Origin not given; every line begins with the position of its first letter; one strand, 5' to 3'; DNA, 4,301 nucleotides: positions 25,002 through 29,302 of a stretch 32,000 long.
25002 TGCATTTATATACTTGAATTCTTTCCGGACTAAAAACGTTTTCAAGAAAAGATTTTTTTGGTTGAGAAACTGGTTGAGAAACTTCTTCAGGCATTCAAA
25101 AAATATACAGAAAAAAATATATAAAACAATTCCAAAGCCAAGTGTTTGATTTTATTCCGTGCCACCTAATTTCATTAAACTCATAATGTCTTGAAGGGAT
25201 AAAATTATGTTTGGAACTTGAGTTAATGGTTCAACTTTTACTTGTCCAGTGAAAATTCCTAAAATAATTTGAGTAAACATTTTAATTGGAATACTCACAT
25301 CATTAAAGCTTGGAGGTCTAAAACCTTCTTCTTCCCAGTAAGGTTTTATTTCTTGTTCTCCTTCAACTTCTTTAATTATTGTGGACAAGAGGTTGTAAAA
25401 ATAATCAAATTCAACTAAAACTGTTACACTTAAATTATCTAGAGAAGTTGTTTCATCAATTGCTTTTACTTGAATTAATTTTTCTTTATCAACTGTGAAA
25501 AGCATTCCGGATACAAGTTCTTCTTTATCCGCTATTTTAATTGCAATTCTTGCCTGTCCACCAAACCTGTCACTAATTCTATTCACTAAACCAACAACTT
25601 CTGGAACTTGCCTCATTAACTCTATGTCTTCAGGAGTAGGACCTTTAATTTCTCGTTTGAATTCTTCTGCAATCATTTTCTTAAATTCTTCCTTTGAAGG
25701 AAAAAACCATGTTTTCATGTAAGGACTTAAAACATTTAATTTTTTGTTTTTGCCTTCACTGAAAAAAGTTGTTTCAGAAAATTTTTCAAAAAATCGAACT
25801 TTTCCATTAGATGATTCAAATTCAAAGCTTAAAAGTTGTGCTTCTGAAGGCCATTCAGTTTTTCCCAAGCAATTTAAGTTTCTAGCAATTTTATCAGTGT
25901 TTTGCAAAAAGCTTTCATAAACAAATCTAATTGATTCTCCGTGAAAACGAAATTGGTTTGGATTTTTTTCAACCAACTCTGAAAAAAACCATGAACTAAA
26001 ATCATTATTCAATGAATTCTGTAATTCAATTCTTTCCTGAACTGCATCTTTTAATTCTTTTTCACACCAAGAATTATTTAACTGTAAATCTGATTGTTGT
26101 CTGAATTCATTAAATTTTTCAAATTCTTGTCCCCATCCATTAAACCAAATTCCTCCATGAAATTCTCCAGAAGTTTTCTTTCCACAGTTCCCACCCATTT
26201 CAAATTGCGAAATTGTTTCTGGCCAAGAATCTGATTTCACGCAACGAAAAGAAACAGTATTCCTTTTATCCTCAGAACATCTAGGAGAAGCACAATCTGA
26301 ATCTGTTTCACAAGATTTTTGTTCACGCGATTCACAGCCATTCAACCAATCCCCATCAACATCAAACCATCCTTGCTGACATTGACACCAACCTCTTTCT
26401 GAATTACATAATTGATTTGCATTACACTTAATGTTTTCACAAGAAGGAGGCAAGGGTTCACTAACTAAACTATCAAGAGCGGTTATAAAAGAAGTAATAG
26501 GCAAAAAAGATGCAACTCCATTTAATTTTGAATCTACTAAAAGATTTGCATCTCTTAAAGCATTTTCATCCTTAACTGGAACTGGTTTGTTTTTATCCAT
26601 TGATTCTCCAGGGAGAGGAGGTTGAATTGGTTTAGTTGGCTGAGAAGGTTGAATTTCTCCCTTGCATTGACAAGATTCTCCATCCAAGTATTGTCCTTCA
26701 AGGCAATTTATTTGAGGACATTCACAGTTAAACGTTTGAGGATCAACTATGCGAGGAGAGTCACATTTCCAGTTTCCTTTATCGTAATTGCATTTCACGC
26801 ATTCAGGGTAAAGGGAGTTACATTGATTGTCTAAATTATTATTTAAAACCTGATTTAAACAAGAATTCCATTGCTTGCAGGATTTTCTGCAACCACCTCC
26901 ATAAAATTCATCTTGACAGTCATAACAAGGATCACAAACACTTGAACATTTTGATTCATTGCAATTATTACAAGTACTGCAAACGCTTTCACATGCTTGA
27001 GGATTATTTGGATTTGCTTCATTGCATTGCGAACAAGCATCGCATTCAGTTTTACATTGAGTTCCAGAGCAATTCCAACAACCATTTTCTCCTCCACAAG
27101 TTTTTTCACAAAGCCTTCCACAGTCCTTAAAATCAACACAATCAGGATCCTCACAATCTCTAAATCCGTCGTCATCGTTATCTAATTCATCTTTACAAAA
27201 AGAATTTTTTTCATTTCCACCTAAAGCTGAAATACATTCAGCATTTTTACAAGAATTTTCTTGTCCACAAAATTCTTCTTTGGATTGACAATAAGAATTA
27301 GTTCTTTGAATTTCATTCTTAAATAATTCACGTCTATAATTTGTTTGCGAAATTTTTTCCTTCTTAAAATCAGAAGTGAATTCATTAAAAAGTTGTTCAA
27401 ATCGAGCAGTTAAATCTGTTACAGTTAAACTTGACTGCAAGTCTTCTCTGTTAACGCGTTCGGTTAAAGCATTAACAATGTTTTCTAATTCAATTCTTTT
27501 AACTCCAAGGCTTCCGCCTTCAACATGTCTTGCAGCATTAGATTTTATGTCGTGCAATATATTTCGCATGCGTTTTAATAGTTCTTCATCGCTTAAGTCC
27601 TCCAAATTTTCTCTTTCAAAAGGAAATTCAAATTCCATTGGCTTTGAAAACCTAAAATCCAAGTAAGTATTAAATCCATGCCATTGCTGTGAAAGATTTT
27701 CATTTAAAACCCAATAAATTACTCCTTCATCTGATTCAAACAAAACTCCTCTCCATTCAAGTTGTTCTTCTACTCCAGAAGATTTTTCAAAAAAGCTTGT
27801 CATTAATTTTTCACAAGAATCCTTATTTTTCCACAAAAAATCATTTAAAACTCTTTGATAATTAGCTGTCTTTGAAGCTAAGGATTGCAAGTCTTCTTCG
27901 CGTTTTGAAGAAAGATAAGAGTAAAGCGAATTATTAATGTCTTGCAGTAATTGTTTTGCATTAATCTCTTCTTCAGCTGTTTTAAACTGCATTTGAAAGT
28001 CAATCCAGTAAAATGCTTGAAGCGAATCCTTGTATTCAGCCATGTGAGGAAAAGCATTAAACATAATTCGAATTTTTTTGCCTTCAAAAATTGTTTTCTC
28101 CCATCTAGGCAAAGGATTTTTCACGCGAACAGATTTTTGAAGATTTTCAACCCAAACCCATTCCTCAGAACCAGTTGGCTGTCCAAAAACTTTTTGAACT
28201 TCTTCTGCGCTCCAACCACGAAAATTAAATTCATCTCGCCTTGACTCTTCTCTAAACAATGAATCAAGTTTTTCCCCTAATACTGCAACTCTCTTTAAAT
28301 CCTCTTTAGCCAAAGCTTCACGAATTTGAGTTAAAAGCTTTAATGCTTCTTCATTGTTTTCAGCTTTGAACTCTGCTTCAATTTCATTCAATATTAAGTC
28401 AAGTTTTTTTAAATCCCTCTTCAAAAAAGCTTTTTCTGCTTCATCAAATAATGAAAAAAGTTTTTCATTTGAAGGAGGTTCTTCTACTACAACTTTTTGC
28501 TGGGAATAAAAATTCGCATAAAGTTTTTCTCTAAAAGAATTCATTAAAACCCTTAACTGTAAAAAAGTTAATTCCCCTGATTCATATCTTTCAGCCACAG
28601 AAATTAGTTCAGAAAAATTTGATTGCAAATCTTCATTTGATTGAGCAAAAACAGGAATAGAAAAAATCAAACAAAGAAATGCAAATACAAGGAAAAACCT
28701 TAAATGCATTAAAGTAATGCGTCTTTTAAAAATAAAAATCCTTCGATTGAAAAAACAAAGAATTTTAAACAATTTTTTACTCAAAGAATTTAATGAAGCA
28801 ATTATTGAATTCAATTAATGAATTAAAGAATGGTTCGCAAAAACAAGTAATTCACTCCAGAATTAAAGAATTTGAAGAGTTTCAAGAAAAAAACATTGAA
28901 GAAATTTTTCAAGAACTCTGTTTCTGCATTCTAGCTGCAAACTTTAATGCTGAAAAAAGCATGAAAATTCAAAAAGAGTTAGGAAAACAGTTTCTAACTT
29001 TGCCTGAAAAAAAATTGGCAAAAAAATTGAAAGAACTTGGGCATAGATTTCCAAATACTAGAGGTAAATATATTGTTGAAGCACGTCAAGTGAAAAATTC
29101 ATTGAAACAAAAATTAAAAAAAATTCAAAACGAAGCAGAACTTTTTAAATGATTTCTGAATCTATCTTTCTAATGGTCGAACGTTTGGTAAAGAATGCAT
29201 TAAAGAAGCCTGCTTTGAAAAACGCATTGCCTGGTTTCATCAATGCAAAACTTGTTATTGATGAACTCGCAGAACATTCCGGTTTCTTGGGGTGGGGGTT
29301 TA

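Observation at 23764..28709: Giant cysteine-rich surface protein followed by a ferric-reductase-TM/DM13 fusion: candidate extracytoplasmic redox system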

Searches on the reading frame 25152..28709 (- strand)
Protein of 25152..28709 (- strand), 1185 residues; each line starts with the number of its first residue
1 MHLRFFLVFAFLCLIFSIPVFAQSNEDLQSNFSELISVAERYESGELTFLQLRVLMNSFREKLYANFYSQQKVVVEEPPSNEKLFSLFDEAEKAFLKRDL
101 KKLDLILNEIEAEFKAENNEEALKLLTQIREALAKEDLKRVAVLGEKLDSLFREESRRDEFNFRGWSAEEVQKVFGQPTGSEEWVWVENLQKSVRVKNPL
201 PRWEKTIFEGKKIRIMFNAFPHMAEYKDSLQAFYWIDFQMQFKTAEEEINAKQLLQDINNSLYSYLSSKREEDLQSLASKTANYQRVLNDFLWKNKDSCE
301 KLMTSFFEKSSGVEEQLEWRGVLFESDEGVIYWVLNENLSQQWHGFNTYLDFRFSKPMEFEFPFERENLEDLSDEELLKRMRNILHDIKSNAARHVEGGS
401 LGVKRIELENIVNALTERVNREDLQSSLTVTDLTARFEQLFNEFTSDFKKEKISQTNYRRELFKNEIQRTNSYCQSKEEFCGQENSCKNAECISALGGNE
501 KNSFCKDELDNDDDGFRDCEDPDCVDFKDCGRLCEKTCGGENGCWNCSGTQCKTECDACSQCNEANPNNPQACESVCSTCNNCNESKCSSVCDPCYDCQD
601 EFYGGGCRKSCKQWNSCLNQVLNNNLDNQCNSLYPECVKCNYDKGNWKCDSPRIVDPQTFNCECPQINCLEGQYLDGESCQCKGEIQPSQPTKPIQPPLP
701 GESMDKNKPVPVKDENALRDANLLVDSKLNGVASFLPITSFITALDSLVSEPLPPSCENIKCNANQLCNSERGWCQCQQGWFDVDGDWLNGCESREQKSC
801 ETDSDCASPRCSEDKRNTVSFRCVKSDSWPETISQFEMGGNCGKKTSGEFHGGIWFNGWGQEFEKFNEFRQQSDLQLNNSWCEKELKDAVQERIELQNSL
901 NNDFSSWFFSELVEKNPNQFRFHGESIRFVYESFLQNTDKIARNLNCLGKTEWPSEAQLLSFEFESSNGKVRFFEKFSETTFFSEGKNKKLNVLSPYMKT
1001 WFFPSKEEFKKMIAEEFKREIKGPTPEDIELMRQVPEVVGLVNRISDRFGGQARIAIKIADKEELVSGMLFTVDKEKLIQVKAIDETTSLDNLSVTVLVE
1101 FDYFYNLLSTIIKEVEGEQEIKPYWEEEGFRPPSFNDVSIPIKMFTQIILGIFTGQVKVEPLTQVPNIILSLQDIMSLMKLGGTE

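Call 3: search_protein_families(library=pfam, proteins=[window:25152-28709:-], max_evalue=0.1)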
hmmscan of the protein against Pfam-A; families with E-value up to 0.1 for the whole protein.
window:25152-28709:- (1185 aa): 2 families
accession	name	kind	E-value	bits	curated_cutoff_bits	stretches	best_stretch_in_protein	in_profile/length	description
PF07579.16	DUF1548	-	0.0088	16.8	22.7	0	391-459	10-72/135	Domain of Unknown Function (DUF1548)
PF03748.19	FliL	-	0.022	15.7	24.6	1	235-282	22-69/103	Flagellar basal body-associated protein FliL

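Call 4: search_protein_families(library=ncbifam, proteins=[window:25152-28709:-], max_evalue=0.1)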
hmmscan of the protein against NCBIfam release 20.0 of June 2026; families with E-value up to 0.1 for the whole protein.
window:25152-28709:- (1185 aa): 0 families

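Call 17: find_homologous_proteins(query=window:25152-28709:-, max_evalue=0.001)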
Query window:25152-28709:- (1185 aa): 3 proteins with E <= 0.001 among 8000 candidates.
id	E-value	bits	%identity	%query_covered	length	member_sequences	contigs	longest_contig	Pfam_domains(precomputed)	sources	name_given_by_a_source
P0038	0.0e+0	2755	100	100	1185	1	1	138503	-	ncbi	-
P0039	8.8e-283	959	47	80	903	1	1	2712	-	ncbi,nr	ncbi:MAG: hypothetical protein Q7K42_02240, partial [Candidatus Diapherotrites archaeon]|nr:hypothet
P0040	1.4e-29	121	24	30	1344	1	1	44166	-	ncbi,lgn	ncbi:MAG: hypothetical protein ABFQ65_00850 [Nanoarchaeota archaeon]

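Call 18: find_encoding_contigs(protein=P0040, flank=10000, max_places=3)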
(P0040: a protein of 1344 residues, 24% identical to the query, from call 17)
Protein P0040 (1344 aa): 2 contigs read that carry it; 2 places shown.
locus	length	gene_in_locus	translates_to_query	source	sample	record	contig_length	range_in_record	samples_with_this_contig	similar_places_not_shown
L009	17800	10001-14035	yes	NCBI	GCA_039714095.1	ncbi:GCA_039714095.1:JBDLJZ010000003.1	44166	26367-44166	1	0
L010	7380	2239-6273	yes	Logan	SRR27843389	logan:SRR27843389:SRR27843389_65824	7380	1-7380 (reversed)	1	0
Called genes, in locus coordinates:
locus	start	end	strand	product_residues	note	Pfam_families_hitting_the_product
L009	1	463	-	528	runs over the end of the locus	PF06418:CTP_synth_N, PF00117:GATase, PF07722:Peptidase_C26 (weak)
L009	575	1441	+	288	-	PF00318:Ribosomal_S2 (faint)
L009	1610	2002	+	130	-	-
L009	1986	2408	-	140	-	PF13298:LigD_N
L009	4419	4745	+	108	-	-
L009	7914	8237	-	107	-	-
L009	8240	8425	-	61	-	-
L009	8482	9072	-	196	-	-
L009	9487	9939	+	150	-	PF01936:NYN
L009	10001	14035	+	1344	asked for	-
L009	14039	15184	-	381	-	PF00390:malic, PF00208:ELFV_dehydrog (weak), PF03949:Malic_M, PF01488:Shikimate_DH (weak)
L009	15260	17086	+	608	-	PF00009:GTP_EFTU, PF01926:MMR_HSR1, PF11987:IF-2, PF14578:GTP_EFTU_D4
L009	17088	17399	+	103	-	-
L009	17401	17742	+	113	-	PF10049:DUF2283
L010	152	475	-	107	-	-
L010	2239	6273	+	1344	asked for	-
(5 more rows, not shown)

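Call 19: find_encoding_contigs(protein=P0039, flank=10000, max_places=3)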
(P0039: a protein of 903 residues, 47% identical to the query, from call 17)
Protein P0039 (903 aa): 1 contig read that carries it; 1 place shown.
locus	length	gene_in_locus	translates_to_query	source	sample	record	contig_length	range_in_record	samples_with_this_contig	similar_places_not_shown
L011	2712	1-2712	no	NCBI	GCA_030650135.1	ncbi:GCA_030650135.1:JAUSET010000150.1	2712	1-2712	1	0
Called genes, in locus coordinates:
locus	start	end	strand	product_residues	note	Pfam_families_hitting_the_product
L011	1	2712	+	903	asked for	?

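Call 47: find_homologous_proteins(query=A2, max_evalue=0.001)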
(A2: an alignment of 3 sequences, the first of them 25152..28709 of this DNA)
Query A2 (3 sequences) (1185 aa, profile of the alignment): 3 proteins with E <= 0.001 among 8000 candidates.
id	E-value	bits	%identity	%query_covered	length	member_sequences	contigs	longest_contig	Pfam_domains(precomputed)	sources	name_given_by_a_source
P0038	0.0e+0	1982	100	100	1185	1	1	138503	-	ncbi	-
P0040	0.0e+0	1671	24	30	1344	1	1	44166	-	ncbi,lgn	ncbi:MAG: hypothetical protein ABFQ65_00850 [Nanoarchaeota archaeon]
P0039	0.0e+0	1555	47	80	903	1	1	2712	-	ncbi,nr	ncbi:MAG: hypothetical protein Q7K42_02240, partial [Candidatus Diapherotrites archaeon]|nr:hypothet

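Call 53: search_protein_families(library=pfam, proteins=[P0040], max_evalue=10)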
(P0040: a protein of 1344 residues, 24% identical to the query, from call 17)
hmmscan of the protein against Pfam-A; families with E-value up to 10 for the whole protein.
P0040 (1344 aa): 0 families

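Call 70: search_protein_representatives(protein=window:25152-28709:-)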
Query: 1185 residues. Proteins with E-value up to 0.001 (for the whole library): 200; up to 1e-10: 155; up to 1e-30: 74. The best 150 are listed.
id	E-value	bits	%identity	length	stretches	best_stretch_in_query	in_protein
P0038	0.0e+00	2755.4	100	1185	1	1-1185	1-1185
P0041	5.9e-286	967.9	39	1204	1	34-1182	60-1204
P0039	2.8e-283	959.1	54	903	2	607-1060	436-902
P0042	3.0e-229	780.1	42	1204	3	755-1181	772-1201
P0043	3.7e-220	750.0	37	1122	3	631-1179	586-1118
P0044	9.3e-194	662.6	34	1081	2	156-1177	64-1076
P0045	1.6e-171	588.9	35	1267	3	158-682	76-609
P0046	5.1e-168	577.3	38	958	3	756-1181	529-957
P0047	2.8e-157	541.7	36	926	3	758-1179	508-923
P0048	1.7e-144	499.4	36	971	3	761-1180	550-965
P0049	9.7e-133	460.5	30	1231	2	759-1182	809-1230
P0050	2.5e-130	452.5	34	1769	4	158-654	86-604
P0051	2.9e-124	432.4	33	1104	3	756-1182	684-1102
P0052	8.7e-123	427.5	33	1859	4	758-1168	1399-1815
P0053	4.1e-120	418.7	36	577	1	14-589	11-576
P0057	7.5e-115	401.2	32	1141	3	754-1180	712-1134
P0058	8.5e-114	397.8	29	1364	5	756-1180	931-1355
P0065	6.2e-104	365.1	32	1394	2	756-1180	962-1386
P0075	1.7e-73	264.3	35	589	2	762-1180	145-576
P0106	9.2e-32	126.0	27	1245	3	852-1180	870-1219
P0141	5.1e-25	103.7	28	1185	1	792-1161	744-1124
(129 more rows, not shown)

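Call 72: find_encoding_contigs(protein=P0041, flank=10000, max_places=3)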
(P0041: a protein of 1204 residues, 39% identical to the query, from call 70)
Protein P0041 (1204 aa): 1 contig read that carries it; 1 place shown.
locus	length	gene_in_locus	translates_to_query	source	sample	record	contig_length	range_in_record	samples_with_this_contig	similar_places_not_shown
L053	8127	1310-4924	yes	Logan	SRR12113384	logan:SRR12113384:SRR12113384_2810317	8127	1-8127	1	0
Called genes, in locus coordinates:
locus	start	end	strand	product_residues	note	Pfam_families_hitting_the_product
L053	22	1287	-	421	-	-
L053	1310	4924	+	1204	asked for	-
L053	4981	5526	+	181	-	PF13482:RNase_H_2 (weak)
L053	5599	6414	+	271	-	-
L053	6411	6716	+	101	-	-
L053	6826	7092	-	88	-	-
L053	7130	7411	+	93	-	PF07927:HicA_toxin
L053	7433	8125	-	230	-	?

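Call 73: predict_structure(alignment_id=A2)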
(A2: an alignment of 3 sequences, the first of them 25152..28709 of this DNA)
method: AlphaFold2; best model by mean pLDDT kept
length: 1185 residues; sequences in the alignment: 3
mean_pLDDT: 36.9   pTM: 0.26
mean pLDDT of the five models: 36.9, 32.9, 31.9, 31.4, 31.3
residues with pLDDT >= 90: 0; 70-90: 54; 50-70: 209; < 50: 922
segments of 3 or more residues with pLDDT < 50: 1-28, 47-54, 60-82, 152-171, 173-176, 178-202, 210-267, 269-369, 383-413, 415-417, 419-426, 428-555, 578-1005, 1114-1136, 1160-1185
pLDDT, mean of each block of 10 residues (from residue 1): 37 27 40 60 54 49 38 25 60 69 78 73 79 75 62 34 38 47 35 37 51 47 34 39 32 41 44 39 30 25 23 20 21 21 20 20 31 56 46 30 40 49 43 40 33 25 27 26 24 21 21 20 21 23 27 51 59 54 31 22 23 26 24 23 23 25 24 25 23 23 21 21 20 21 21 31 33 30 21 22 23 22 20 20 19 21 24 26 39 38 33 30 29 36 34 27 30 29 25 27 48 57 60 63 63 70 64 70 58 63 64 43 28 49 63 52 33 34 26
secondary structure, 60 per line:
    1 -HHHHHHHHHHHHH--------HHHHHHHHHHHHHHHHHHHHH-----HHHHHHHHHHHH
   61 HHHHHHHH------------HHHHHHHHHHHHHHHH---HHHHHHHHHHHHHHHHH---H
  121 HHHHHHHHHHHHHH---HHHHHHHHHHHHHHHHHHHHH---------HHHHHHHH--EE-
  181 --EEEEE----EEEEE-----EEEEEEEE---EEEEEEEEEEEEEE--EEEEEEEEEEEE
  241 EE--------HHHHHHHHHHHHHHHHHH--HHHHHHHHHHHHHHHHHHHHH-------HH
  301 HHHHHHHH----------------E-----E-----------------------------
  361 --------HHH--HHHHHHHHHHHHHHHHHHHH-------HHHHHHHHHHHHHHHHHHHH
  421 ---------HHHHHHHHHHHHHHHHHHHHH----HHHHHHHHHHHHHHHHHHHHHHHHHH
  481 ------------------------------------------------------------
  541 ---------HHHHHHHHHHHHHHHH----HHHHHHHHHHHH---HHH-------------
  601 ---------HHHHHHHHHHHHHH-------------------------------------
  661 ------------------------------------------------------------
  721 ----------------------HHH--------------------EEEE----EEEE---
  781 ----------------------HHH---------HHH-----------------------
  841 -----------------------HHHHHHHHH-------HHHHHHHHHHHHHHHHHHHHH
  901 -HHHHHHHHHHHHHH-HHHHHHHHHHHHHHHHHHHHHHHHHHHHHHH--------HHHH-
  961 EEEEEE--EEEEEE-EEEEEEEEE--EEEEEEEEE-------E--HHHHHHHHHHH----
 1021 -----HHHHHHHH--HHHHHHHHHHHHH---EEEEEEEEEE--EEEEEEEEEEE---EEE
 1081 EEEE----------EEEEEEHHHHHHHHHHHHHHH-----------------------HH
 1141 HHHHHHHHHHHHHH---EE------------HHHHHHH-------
elements in order (helices of 4 or more, strands of 3 or more residues): H2-14 H23-43 H49-68 H81-96 H100-116 H120-134 H138-158 H168-175 E183-187 E192-196 E202-209 E213-226 E229-242 H251-268 H271-291 H299-308 H374-393 H401-420 H430-450 H455-480 H550-565 H570-581 H610-623 E766-769 E774-777 H864-872 H880-900 H902-915 H917-947 H956-959 E961-966 E969-974 E976-984 E987-995 H1006-1016 H1026-1033 H1036-1048 E1052-1061 E1064-1074 E1078-1084 E1095-1100 H1101-1115 H1139-1154 H1172-1178

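Call 74: find_encoding_contigs(protein=P0042, flank=10000, max_places=4)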
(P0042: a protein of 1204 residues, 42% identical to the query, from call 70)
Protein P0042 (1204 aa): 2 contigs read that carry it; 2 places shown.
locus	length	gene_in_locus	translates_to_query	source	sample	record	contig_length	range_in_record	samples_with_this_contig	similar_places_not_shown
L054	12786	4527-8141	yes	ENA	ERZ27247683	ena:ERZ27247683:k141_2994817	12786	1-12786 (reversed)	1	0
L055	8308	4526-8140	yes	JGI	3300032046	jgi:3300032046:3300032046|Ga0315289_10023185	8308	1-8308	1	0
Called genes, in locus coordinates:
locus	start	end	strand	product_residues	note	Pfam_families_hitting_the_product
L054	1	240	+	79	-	?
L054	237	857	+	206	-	PF01209:Ubie_methyltran, PF13489:Methyltransf_23, PF13847:Methyltransf_31, PF08241:Methyltransf_11, PF08242:Methyltransf_12, PF13649:Methyltransf_25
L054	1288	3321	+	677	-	-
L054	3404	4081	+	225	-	-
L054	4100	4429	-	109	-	-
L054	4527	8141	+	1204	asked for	-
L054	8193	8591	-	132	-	-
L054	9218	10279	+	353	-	PF00091:Tubulin, PF12327:FtsZ_C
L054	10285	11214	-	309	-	PF01699:Na_Ca_ex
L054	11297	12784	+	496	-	?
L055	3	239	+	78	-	?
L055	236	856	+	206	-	PF01209:Ubie_methyltran, PF13489:Methyltransf_23, PF13847:Methyltransf_31, PF08241:Methyltransf_11, PF08242:Methyltransf_12, PF13649:Methyltransf_25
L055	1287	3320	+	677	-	-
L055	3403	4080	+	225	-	-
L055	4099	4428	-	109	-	-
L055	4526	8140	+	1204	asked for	-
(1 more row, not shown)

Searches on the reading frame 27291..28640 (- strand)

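Call 53: search_protein_families(library=pfam, proteins=[window:27291-28640:-], max_evalue=10)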
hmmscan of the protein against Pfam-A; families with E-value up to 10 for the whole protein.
window:27291-28640:- (450 aa): 5 families
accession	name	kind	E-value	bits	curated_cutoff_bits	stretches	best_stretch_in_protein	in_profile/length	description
PF07579.16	DUF1548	-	0.0006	20.6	22.7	2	368-435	10-71/135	Domain of Unknown Function (DUF1548)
PF03748.19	FliL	-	0.0052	17.7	24.6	1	212-260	22-73/103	Flagellar basal body-associated protein FliL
PF05298.16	Bombinin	-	0.23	11.6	21.4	1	83-153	49-118/141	Bombinin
PF01627.28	Hpt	-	2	9.1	24.6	0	97-121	8-51/84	Hpt domain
PF09068.17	EF-hand_2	-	5.4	7.6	27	1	378-436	31-90/123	EF hand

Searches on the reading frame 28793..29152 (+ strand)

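Call 7: search_protein_families(library=pfam, proteins=[window:28793-29152:+], max_evalue=0.01)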
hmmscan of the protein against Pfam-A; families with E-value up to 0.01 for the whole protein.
window:28793-29152:+ (119 aa): 1 family
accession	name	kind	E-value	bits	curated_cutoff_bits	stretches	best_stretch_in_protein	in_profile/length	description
PF22175.2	Ogg-HhH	-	5.4e-27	94.9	27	1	21-115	2-98/173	8-oxoguanine DNA glycosylase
